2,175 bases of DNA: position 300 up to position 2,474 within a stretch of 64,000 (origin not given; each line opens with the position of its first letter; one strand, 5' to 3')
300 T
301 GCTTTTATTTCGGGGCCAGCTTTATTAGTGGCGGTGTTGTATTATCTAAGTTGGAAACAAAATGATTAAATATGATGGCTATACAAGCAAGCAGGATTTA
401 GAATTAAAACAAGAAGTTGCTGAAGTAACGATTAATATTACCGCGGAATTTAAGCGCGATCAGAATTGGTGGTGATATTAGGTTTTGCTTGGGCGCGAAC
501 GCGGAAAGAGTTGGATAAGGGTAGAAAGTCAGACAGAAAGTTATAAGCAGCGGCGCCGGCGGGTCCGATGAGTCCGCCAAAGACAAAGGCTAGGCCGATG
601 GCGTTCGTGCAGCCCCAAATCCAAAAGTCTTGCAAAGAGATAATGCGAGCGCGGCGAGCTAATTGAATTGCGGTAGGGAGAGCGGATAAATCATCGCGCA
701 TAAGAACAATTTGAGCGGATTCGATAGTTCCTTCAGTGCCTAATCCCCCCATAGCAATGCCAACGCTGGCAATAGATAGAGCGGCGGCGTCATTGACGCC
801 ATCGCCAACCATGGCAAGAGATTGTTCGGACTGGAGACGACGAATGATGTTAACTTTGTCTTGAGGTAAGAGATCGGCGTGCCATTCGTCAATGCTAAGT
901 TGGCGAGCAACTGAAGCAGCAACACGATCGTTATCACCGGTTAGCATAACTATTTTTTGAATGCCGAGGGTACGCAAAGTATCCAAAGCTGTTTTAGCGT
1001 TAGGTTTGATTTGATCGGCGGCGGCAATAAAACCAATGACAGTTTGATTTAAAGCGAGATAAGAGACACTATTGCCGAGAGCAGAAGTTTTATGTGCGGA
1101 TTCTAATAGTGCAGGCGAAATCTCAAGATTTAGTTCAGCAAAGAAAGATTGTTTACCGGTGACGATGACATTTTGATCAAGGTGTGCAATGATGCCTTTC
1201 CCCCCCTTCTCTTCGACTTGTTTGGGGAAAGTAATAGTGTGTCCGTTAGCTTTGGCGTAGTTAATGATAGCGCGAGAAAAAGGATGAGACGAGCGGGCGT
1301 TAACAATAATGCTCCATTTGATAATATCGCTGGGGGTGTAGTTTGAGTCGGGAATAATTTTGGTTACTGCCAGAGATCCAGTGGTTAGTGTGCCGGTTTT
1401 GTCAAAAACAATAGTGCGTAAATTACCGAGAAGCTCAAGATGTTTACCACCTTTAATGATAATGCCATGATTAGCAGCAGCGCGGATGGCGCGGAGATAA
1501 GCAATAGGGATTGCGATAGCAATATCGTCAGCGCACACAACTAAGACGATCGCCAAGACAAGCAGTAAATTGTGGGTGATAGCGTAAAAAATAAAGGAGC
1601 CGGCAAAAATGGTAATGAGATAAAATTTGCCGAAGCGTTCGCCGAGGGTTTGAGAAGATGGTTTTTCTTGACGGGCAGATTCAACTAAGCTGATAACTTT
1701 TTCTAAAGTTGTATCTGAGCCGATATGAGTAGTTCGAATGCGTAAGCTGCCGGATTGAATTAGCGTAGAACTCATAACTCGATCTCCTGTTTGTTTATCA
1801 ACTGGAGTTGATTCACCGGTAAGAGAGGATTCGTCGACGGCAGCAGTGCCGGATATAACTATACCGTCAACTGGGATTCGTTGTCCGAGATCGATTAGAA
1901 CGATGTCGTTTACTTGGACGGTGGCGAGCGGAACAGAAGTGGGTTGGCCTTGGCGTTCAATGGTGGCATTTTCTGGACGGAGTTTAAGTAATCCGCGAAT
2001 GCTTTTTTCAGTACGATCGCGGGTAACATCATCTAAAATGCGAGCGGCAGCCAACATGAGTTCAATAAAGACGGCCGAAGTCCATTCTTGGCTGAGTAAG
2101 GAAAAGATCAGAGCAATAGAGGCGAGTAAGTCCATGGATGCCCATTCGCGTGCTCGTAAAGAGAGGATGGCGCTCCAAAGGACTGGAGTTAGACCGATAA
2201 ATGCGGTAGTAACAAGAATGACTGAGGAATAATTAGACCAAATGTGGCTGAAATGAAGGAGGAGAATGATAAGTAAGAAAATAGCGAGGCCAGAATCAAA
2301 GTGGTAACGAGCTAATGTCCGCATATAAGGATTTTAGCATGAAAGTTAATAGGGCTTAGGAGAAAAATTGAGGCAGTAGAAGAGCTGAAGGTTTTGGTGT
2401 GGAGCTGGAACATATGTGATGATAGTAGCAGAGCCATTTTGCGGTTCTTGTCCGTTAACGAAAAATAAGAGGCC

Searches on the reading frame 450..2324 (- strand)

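Call 37: search_protein_families(library=pfam, proteins=[window:450-2324:-], max_evalue=0.00001)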
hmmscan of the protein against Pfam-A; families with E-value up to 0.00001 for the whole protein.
window:450-2324:- (624 aa): 2 families
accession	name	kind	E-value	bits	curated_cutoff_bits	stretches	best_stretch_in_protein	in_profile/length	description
PF00122.25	E1-E2_ATPase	-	1.2e-42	145.9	28.1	1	115-286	2-181/181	E1-E2 ATPase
PF00702.32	Hydrolase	-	1.3e-31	110.9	26.4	1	303-516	2-187/191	haloacid dehalogenase-like hydrolase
